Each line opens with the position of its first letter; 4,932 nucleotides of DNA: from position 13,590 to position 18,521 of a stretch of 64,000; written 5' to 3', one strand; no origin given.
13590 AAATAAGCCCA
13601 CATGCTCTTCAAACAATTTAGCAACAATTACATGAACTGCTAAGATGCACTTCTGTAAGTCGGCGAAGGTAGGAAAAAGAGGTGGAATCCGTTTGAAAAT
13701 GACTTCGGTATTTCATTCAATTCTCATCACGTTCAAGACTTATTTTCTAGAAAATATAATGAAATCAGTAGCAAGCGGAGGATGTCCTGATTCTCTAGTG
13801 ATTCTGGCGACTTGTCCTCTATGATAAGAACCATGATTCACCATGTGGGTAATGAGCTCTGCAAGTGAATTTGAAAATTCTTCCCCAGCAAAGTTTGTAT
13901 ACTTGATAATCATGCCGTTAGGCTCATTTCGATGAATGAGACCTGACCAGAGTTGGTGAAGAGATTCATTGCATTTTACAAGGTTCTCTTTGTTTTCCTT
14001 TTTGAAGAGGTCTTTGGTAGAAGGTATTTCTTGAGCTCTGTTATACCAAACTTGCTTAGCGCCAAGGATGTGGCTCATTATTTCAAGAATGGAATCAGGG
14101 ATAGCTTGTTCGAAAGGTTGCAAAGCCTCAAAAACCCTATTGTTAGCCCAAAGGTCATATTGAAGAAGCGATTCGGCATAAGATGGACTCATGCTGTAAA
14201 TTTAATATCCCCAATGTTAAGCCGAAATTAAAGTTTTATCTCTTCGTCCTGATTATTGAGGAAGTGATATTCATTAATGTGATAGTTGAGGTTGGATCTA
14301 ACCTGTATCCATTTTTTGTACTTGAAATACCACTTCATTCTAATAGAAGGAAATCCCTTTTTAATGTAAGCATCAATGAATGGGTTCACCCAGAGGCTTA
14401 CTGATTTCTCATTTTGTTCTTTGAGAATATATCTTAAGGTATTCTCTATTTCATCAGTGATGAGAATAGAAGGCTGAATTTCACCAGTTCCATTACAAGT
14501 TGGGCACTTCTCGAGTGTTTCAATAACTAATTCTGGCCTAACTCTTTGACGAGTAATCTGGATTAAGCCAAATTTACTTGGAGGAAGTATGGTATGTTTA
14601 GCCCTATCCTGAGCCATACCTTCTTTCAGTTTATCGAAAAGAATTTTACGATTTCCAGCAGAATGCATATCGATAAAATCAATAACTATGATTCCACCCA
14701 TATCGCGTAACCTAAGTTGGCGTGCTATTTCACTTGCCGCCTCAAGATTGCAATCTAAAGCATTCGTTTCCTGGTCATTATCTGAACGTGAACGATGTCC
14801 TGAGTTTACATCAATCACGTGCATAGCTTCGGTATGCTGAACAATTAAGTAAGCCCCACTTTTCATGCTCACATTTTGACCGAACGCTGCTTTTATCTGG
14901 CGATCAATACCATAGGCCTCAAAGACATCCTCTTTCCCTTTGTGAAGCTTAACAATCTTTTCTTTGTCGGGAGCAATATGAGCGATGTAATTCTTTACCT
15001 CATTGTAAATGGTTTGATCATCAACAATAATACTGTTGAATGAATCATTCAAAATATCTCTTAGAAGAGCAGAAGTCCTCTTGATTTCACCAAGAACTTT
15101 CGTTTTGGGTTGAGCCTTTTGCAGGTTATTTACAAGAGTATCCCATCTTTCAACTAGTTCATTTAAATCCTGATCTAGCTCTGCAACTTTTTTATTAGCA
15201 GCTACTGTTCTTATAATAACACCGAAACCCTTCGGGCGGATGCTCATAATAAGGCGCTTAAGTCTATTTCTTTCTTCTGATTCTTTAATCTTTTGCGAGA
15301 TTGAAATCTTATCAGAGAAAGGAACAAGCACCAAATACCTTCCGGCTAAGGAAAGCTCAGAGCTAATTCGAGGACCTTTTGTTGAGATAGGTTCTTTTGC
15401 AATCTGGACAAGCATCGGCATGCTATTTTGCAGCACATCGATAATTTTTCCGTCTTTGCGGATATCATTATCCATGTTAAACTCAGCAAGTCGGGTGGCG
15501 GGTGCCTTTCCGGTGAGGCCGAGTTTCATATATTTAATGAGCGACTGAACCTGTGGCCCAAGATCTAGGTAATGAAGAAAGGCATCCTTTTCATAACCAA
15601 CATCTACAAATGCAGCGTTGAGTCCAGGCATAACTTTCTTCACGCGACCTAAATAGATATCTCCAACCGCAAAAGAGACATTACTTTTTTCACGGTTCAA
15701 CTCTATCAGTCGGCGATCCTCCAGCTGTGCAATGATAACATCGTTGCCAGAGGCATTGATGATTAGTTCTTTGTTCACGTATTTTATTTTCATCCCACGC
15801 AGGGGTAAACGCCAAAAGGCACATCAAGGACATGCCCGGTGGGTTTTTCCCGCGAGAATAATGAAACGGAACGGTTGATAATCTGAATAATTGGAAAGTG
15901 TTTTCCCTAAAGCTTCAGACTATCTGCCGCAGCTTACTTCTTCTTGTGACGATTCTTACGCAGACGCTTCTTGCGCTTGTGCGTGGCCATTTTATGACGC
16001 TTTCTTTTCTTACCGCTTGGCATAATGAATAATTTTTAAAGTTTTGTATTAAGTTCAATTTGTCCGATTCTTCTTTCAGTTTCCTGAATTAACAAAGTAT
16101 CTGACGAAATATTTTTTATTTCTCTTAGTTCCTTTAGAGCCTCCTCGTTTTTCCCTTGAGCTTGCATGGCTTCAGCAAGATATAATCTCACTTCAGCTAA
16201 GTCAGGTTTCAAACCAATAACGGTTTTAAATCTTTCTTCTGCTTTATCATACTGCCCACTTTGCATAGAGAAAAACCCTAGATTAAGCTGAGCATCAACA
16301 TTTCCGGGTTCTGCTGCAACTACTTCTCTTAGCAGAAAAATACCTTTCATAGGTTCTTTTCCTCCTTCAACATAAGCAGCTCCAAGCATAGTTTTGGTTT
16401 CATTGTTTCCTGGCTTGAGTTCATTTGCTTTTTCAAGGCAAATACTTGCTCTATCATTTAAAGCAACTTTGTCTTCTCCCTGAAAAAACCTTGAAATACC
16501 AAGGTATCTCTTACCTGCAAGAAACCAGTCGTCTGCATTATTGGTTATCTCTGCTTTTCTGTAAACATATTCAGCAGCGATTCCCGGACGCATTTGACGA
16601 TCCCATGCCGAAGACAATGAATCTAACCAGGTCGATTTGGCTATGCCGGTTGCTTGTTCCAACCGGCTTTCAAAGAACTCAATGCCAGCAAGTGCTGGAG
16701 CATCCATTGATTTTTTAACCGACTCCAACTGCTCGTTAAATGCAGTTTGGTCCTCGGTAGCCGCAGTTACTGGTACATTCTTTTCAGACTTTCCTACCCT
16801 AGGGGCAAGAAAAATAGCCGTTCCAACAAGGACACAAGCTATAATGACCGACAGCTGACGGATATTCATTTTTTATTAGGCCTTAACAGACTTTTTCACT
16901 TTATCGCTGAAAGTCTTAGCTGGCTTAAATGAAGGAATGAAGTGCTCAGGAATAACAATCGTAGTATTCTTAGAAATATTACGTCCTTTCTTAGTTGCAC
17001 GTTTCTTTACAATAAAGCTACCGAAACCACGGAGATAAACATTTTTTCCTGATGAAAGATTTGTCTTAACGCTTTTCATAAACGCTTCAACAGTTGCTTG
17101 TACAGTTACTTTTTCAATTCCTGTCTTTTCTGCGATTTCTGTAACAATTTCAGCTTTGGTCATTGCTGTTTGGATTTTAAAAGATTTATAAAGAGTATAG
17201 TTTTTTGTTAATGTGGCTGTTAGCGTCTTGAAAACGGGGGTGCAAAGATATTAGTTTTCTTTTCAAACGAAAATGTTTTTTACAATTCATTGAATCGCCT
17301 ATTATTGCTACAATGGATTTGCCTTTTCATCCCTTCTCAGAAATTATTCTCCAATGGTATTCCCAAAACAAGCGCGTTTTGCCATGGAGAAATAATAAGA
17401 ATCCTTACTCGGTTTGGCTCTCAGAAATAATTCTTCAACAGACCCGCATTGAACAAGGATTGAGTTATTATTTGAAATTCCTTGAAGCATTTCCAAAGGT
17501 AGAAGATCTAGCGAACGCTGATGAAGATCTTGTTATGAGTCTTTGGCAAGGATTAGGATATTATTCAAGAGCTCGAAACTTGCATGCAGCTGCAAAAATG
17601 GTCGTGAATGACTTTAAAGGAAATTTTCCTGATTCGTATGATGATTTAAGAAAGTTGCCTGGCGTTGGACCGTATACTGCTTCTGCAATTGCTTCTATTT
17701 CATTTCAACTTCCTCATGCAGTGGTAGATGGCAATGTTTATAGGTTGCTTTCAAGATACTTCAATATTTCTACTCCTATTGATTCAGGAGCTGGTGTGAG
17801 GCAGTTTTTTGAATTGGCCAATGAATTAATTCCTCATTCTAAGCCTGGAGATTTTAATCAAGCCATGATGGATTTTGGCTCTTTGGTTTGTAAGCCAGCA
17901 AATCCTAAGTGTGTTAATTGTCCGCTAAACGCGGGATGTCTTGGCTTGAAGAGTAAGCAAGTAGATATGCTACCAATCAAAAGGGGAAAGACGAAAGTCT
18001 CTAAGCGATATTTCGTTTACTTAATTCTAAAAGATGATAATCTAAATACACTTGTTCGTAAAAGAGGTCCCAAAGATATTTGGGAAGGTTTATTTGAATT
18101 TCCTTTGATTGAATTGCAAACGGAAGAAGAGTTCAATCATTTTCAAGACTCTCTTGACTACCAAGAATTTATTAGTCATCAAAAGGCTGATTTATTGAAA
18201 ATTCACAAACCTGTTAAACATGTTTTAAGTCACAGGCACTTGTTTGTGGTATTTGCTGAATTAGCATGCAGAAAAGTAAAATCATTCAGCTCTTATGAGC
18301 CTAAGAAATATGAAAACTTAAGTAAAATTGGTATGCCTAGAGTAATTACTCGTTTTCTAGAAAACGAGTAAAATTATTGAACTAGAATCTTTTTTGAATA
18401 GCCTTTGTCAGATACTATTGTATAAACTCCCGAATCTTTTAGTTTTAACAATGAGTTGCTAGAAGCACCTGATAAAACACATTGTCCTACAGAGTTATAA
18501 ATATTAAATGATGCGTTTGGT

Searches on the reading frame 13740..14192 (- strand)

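Call 41: search_protein_families(library=pfam, proteins=[window:13740-14192:-], max_evalue=0.001)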
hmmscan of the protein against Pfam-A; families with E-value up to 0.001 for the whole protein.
window:13740-14192:- (150 aa): 1 family
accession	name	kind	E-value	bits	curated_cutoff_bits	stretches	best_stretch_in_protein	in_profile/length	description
PF05163.17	DinB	-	1.5e-14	54.7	23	1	8-147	7-157/165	DinB family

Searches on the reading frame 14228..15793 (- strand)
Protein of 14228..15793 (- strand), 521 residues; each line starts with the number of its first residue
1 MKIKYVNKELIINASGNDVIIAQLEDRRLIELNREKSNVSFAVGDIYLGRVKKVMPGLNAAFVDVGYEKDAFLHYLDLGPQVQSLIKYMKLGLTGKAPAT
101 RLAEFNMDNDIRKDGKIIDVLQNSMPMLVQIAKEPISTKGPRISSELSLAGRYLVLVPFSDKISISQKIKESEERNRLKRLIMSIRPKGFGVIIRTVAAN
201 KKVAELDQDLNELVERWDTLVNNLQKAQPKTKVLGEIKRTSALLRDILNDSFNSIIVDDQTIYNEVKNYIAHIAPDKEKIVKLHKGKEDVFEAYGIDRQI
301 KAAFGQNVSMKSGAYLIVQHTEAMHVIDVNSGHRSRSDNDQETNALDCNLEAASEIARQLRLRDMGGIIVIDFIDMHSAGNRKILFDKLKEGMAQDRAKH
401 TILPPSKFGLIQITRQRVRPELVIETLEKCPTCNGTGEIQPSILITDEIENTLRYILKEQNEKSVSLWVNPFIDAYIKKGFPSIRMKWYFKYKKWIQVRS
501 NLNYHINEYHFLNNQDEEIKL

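Call 41: search_protein_families(library=pfam, proteins=[window:14228-15793:-], max_evalue=0.001)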
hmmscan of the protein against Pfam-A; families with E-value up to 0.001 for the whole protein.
window:14228-15793:- (521 aa): 1 family
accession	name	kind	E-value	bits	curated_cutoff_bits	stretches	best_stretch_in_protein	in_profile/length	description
PF10150.14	RNase_E_G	-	2.9e-98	329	25.5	1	148-418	1-270/270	Ribonuclease E/G family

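Call 48: find_related_loci(query=window:14228-15793:-, collection=metagenome_contigs, flank=2500)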
Query window:14228-15793:- (521 aa) in metagenome_contigs; peptide patterns used: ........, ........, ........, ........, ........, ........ (x = any residue, [..] = any of these).
600 stretches matched a pattern (row limit reached: there are more); 441 encode a relative of the query (tblastn E <= 1e-3); the best 80 are kept; 80 distinct loci.
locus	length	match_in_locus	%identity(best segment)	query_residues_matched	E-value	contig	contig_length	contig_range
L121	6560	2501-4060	88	2-521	0e+0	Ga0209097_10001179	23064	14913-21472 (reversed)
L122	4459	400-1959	85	2-521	0e+0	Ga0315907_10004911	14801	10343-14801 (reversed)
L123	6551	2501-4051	85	5-521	0e+0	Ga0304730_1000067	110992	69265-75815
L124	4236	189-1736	82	6-521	0e+0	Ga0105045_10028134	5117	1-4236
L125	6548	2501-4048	66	6-521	0e+0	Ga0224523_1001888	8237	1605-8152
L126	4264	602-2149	65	6-521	0e+0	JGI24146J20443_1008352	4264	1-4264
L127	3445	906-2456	64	5-521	0e+0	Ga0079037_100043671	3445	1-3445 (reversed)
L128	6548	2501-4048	64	6-521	0e+0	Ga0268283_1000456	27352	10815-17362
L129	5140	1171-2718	64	6-521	0e+0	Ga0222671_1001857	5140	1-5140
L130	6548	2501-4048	63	6-521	0e+0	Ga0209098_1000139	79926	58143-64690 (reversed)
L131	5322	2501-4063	63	1-521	0e+0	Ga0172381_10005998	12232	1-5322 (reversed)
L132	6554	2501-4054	64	6-521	0e+0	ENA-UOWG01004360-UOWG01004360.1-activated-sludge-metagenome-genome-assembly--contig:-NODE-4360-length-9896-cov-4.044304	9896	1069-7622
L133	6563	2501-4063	63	1-521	0e+0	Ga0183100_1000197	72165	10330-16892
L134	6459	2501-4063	64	1-521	0e+0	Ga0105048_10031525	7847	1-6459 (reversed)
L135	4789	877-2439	63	3-521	0e+0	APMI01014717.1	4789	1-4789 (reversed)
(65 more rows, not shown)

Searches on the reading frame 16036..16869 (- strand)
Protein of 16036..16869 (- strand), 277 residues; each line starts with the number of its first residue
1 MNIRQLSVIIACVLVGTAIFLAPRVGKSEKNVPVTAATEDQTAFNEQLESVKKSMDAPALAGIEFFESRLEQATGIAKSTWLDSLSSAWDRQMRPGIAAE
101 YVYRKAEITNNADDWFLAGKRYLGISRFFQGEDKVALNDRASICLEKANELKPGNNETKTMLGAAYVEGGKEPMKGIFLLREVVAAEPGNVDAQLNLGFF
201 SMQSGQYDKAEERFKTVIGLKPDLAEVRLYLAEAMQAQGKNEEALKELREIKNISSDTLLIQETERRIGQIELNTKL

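Call 41: search_protein_families(library=pfam, proteins=[window:16036-16869:-], max_evalue=0.001)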
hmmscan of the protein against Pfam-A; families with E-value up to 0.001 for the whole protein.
window:16036-16869:- (277 aa): 13 families
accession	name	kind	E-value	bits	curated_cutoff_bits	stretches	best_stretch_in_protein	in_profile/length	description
PF14559.12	TPR_19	-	3.2e-17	63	25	2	202-253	2-53/68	Tetratricopeptide repeat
PF13414.12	TPR_11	-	7.3e-08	32.4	26.8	1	202-239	5-42/42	TPR repeat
PF07719.23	TPR_2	-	1e-07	31.9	27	0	192-223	2-33/34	Tetratricopeptide repeat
PF13431.12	TPR_17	-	1.7e-07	31.4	24.4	0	180-212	2-34/34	Tetratricopeptide repeat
PF23914.1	TPR_CcmH_CycH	-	8.7e-07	29.4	42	1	139-218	67-148/158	Cytochrome c-type biogenesis protein H TPR domain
PF13428.12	TPR_14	-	1.1e-06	29.2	23.5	0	192-234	2-44/44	Tetratricopeptide repeat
PF14561.12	TPR_20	-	1.3e-06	29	25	0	180-216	11-47/90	Tetratricopeptide repeat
PF13432.12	TPR_16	-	2e-06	28.6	32.7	1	203-251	9-57/65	Tetratricopeptide repeat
PF13174.12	TPR_6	-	2.7e-06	28.1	26.3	0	227-253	2-28/33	Tetratricopeptide repeat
PF13181.12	TPR_8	-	1.3e-05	25.4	25.7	0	192-223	2-33/34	Tetratricopeptide repeat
PF24575.1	TPR_Slam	-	2.1e-05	25.3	35.2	1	198-246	54-102/104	Surface lipoprotein assembly modifier, N-terminal TPR repeats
PF13424.12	TPR_12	-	2.9e-05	24.6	30.1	1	193-250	5-70/77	Tetratricopeptide repeat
PF12895.13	ANAPC3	-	7.4e-05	23.4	27.2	0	177-250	9-81/82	Anaphase-promoting complex, cyclosome, subunit 3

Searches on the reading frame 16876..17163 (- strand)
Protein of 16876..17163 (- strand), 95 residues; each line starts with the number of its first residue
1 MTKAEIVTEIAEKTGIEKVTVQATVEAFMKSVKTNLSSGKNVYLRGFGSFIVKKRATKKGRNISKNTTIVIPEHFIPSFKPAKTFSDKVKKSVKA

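Call 41: search_protein_families(library=pfam, proteins=[window:16876-17163:-], max_evalue=0.001)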
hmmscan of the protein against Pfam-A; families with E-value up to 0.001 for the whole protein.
window:16876-17163:- (95 aa): 5 families
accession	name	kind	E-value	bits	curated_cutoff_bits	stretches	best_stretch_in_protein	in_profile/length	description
PF00216.26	Bac_DNA_binding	-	6.5e-27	94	22.4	1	1-90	1-90/90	Bacterial DNA-binding protein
PF18291.6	HU-HIG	-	1.5e-09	38.4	26.2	1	2-91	33-120/125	HU domain fused to wHTH, Ig, or Glycine-rich motif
PF14908.11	HU-CCDC81_euk_1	-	4.5e-06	27.1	26.1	1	16-89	19-85/89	CCDC81 eukaryotic HU domain 1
PF18289.6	HU-CCDC81_euk_2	-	2.2e-05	24.8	26.1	1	8-56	8-58/75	CCDC81 eukaryotic HU domain 2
PF18175.6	HU-CCDC81_bac_2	-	0.00081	19.7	35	0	7-54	4-51/70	CCDC81-like prokaryotic HU domain 2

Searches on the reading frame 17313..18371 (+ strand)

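Call 41: search_protein_families(library=pfam, proteins=[window:17313-18371:+], max_evalue=0.001)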
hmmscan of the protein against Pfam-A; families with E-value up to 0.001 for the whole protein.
window:17313-18371:+ (352 aa): 4 families
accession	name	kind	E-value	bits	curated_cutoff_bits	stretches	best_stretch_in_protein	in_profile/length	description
PF00730.31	HhH-GPD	-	4.2e-20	72.5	26.2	1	37-154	2-91/108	HhH-GPD superfamily base excision DNA repair protein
PF14815.12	NUDIX_4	-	5.5e-13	49.1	35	1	236-350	2-112/113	NUDIX domain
PF00633.29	HHH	-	4.1e-09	36.2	24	1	101-129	2-30/30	Helix-hairpin-helix motif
PF14520.12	HHH_5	-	0.00012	22.9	27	0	110-142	2-34/57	Helix-hairpin-helix domain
